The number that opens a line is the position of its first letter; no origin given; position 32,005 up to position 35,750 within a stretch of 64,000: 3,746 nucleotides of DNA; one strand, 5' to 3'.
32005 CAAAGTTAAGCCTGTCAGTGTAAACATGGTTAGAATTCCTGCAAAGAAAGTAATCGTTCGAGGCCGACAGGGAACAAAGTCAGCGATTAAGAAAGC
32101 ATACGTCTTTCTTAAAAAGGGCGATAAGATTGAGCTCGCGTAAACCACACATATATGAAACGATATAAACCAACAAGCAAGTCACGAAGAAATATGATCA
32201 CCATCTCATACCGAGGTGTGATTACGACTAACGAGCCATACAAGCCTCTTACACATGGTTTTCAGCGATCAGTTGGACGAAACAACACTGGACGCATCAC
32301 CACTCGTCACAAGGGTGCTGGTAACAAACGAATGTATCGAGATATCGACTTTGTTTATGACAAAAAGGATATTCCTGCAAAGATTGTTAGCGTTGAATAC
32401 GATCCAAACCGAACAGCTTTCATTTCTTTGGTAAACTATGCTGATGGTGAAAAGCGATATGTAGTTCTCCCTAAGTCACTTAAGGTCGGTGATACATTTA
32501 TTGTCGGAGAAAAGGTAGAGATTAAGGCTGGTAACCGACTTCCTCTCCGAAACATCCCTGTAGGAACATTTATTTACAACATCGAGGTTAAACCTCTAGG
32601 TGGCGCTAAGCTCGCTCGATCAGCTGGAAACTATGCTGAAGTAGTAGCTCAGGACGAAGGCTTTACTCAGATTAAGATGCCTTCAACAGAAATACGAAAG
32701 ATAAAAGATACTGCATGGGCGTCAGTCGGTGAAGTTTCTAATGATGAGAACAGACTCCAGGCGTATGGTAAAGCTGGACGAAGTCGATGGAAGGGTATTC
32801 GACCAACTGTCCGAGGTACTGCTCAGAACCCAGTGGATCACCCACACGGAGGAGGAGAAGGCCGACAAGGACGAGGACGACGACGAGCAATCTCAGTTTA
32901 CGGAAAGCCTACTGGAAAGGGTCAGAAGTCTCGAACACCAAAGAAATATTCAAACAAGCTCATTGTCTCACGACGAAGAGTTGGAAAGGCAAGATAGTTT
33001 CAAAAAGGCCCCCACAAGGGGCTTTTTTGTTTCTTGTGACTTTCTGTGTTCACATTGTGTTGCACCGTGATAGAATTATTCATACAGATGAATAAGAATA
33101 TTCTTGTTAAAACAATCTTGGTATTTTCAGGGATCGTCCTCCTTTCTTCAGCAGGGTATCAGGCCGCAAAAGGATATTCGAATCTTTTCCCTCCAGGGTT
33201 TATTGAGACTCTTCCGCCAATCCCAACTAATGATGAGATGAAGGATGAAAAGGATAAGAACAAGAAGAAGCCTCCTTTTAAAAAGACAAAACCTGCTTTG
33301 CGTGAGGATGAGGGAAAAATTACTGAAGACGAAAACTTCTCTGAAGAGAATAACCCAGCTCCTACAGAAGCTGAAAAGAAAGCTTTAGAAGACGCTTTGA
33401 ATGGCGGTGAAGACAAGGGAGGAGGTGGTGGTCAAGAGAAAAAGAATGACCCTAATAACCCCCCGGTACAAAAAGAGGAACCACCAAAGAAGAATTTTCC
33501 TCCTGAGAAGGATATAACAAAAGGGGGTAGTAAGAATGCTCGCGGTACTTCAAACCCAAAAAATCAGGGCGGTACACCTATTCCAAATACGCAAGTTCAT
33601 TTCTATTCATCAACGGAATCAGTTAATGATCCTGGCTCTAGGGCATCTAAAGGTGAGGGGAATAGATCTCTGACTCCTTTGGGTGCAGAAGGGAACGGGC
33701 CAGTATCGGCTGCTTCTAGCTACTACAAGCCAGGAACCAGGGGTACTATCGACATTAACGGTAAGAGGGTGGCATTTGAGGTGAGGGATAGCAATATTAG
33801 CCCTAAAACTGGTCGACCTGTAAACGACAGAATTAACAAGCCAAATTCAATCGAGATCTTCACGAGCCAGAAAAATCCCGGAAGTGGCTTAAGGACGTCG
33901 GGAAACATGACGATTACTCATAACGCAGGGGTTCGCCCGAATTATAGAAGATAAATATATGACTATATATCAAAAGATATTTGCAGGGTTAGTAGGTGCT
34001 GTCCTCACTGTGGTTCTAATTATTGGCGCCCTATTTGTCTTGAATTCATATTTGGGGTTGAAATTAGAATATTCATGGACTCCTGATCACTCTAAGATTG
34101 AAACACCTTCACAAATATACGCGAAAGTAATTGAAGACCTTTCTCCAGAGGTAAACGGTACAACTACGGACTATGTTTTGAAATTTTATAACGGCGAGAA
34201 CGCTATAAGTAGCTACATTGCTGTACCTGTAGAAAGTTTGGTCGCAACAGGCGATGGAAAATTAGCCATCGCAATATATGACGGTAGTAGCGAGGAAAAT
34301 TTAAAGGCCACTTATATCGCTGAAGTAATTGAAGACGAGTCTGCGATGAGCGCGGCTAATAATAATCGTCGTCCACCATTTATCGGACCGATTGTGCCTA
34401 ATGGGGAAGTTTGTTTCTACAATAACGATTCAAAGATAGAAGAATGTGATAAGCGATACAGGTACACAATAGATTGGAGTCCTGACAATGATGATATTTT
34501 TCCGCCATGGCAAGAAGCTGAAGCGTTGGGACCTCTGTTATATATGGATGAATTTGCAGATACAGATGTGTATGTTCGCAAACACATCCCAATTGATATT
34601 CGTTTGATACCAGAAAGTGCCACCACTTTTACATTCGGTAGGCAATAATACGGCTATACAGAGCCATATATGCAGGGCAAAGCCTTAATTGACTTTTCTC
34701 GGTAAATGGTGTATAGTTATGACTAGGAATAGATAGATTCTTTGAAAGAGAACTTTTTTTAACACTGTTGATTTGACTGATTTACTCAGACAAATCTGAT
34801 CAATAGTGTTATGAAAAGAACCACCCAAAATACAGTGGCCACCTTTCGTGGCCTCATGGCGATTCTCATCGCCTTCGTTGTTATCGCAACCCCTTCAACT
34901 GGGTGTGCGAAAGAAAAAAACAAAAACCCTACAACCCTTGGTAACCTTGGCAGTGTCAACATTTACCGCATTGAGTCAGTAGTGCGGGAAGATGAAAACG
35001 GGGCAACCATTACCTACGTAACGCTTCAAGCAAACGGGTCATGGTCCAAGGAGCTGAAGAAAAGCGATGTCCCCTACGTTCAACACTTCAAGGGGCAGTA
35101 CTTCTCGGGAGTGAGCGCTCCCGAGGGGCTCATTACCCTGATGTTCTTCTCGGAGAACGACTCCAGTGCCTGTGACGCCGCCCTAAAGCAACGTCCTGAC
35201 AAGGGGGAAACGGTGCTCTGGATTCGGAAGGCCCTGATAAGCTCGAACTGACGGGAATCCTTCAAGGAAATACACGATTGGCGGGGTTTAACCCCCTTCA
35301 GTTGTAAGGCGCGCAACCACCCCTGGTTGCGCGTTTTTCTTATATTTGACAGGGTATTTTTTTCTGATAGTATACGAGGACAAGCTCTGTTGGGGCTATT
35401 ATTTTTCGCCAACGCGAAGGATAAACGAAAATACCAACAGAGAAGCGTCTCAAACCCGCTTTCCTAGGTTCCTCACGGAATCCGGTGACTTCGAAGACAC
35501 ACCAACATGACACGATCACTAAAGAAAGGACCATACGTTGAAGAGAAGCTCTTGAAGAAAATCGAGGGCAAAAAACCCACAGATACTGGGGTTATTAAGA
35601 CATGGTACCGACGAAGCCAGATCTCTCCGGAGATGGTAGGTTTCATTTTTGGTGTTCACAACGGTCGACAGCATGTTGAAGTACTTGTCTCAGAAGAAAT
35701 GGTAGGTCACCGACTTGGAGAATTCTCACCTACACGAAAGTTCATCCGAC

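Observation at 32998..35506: Three-gene envelope cassette inserted between rplB and rpsS. The first gene encodes a secreted protein with an RNase T1/Sa-like C-terminal domain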

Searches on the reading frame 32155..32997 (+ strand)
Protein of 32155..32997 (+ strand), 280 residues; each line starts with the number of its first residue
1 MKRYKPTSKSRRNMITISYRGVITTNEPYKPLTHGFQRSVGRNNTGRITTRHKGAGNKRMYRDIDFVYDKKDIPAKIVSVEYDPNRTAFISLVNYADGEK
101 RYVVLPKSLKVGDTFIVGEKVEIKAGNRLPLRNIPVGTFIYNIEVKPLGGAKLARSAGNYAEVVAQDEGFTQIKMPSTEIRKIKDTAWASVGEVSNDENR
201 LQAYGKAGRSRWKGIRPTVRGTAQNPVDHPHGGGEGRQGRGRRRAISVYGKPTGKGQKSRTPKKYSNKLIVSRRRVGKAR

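Call 7: find_related_loci(query=window:32155-32997:+, collection=genome_contigs, flank=8000)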
Query window:32155-32997:+ (280 aa) in genome_contigs; peptide patterns used: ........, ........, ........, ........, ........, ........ (x = any residue, [..] = any of these).
599 stretches matched a pattern (row limit reached: there are more); 553 encode a relative of the query (tblastn E <= 1e-3); the best 80 are kept; 80 distinct loci.
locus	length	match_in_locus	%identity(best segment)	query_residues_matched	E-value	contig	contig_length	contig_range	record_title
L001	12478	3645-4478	82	1-278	2e-143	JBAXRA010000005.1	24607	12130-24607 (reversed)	MAG: bacterium isolate ELA571 MAG571_5, whole genome shotgun sequence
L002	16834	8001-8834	81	1-278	3e-143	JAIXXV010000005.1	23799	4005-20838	MAG: bacterium isolate D4_MAG_00069 pond_D4_MAG_00069_000000000009, whole genome shotgun sequence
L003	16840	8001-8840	80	1-280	5e-143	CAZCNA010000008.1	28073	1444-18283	MAG TPA_asm: uncultured Candidatus Saccharibacteria bacterium isolate SRP220891_co5_247 genome assembly, contig: NODE_92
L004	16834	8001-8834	80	1-278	2e-141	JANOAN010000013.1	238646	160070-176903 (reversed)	MAG: bacterium isolate VAR_18_metabat_30 VAR_18_k141_422021, whole genome shotgun sequence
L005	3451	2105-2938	81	1-278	3e-146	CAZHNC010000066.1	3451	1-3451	MAG TPA_asm: uncultured Candidatus Saccharibacteria bacterium isolate SRP220891_co5_60 genome assembly, contig: NODE_311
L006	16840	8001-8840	76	1-280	3e-141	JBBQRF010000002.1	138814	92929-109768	MAG: Candidatus Paceibacteria bacterium isolate Co_metawrap_1656 Cmw_1656_k141_28984827_length_138814_cov_20.9759, whole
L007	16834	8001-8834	79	1-278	3e-141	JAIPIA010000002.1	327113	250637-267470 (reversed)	MAG: Candidatus Paceibacterota bacterium isolate Tobar12.5m-G42 Tobar12-5m-C13, whole genome shotgun sequence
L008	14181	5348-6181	80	1-278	7e-141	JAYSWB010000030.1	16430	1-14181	MAG: bacterium isolate GFS_12865 GFS_12865_29, whole genome shotgun sequence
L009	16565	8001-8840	79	1-280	1e-140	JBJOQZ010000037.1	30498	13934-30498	MAG: Candidatus Parcubacteria bacterium isolate yakimariver_2019_sw_WHONDRS-S19S_0060_B_bin.61 scaffold_152922, whole ge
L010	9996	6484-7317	78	1-278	5e-138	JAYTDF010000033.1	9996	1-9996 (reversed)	MAG: Candidatus Parcubacteria bacterium isolate GFS_1662 GFS_1662_32, whole genome shotgun sequence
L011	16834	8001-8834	78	1-278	9e-137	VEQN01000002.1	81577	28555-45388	MAG: Candidatus Taylorbacteria bacterium isolate ZLKRG15 NODE_155_length_81577_cov_4.910890, whole genome shotgun sequen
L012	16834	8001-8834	76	1-278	4e-137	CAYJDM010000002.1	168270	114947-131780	MAG TPA_asm: uncultured Candidatus Saccharibacteria bacterium isolate ERP123247_co1_51 genome assembly, contig: NODE_36_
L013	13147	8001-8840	78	1-280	5e-137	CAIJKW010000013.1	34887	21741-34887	uncultured bacterium isolate MJ-time_bin-4611 genome assembly, contig: bin-4611:13/57, whole genome shotgun sequence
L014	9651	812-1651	76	1-280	2e-136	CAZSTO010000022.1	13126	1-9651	MAG TPA_asm: uncultured Candidatus Saccharibacteria bacterium isolate SRP135725_co1_69 genome assembly, contig: NODE_646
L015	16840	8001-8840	77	1-280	1e-136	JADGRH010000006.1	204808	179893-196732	MAG: Candidatus Paceibacterota bacterium isolate Chersky_89 k127_21115516, whole genome shotgun sequence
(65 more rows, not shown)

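Call 34: search_protein_families(library=pfam, alignment_id=A3, max_evalue=0.0001)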
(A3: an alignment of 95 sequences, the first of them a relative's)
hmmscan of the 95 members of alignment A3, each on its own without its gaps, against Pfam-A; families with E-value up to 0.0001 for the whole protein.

A. member 1, L002:9117-9608:+ (164 aa): 0 families

B. families by the number of members that match (of 95 scanned): 34 families (the first 25 are shown)
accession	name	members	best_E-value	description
PF11738.13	DUF3298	6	1.5e-16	Protein of unknown function (DUF3298)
PF01471.23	PG_binding_1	4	5.6e-10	Putative peptidoglycan binding domain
PF02452.23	PemK_toxin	2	1.8e-22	PemK-like, MazF-like toxin of type II toxin-antitoxin system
PF00466.25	Ribosomal_L10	2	1.1e-19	Ribosomal protein L10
PF00188.32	CAP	2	3.4e-18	Cysteine-rich secretory protein family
PF05552.17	MS_channel_1st_1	2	1.9e-14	Mechanosensitive ion channel, conserved TM helix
PF03690.18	MYG1_exonuc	1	1.2e-50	Uncharacterised protein family (UPF0160)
PF01145.31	Band_7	1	8.5e-44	SPFH domain / Band 7 family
PF13458.12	Peripla_BP_6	1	1.1e-38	Periplasmic binding protein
PF19828.4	DUF6309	1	3.6e-38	Family of unknown function (DUF6309)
PF08780.16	NTase_sub_bind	1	3.2e-36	Nucleotidyltransferase substrate binding protein like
PF01094.35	ANF_receptor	1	5.6e-35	Receptor family ligand binding region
PF01219.24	DAGK_prokar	1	6.8e-35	Prokaryotic diacylglycerol kinase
PF03091.20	CutA1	1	1.4e-29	CutA1 divalent ion tolerance protein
PF00542.24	Ribosomal_L12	1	7.2e-24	Ribosomal protein L7/L12 C-terminal domain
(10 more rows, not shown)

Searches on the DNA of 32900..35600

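Call 38: search_rna_families(source=window, start=32900, end=35600, threshold=evalue, max_evalue=1)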
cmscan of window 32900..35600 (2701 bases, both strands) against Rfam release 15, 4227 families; matches with E-value up to 1: 1.
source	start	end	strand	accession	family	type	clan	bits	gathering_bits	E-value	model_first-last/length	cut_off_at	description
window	34839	34874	+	RF01678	P37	Gene; sRNA;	-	26.7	50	0.024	1-62/62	no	Pseudomonas sRNA P37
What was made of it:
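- Tried and rejected: The region gave only a sub-threshold chance hit (call 38).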

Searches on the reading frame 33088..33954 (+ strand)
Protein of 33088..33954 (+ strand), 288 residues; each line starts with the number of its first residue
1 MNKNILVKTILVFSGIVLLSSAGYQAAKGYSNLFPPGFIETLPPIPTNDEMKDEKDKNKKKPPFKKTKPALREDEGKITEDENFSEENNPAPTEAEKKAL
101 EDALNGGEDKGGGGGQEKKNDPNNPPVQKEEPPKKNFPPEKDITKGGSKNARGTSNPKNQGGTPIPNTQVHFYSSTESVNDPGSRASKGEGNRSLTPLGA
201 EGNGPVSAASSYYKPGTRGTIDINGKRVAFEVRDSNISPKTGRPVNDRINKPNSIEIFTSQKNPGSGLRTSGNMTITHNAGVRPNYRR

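Call 5: search_protein_families(library=pfam, proteins=[window:33088-33954:+], max_evalue=1)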
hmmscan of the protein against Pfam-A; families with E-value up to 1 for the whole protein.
window:33088-33954:+ (288 aa): 1 family
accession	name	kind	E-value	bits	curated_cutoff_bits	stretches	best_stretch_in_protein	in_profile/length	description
PF02369.22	Big_1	-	0.18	12.4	34.9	1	147-182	15-52/93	Bacterial Ig-like domain (group 1)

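Call 6: find_homologous_proteins(query=window:33088-33954:+, max_evalue=0.001)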
Query window:33088-33954:+ (288 aa): 2 proteins with E <= 0.001 among 747 candidates.
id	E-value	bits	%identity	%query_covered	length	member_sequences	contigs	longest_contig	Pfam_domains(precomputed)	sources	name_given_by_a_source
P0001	5.8e-184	628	100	100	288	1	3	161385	-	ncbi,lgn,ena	-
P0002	4.7e-149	514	80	100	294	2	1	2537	-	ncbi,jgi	jgi:hypothetical protein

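Call 57: search_protein_families(library=phrogs, proteins=[window:33088-33951:+], max_evalue=0.01)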
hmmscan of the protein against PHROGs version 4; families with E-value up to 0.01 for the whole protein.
window:33088-33951:+ (288 aa): 0 families

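Call 73: search_protein_families(library=ncbifam, proteins=[window:33088-33951:+], max_evalue=0.1)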
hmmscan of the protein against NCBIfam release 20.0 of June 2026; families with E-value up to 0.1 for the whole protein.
window:33088-33951:+ (288 aa): 0 families

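Call 75: search_protein_families(library=padloc, proteins=[window:33088-33951:+], max_evalue=0.01)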
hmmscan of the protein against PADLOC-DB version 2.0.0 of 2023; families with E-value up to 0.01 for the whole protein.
window:33088-33951:+ (288 aa): 0 families

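Call 79: find_encoding_contigs(protein=P0001, flank=500, max_places=3)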
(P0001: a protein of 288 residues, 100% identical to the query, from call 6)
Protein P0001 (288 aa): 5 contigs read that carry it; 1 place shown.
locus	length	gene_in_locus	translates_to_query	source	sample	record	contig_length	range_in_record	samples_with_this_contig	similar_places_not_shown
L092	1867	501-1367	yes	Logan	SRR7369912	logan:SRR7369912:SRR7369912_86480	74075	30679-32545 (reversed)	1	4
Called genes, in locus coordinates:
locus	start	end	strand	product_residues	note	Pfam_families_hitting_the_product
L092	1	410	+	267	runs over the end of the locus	PF00181:Ribosomal_L2_N, PF03947:Ribosomal_L2_C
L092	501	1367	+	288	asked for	-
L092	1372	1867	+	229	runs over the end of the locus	-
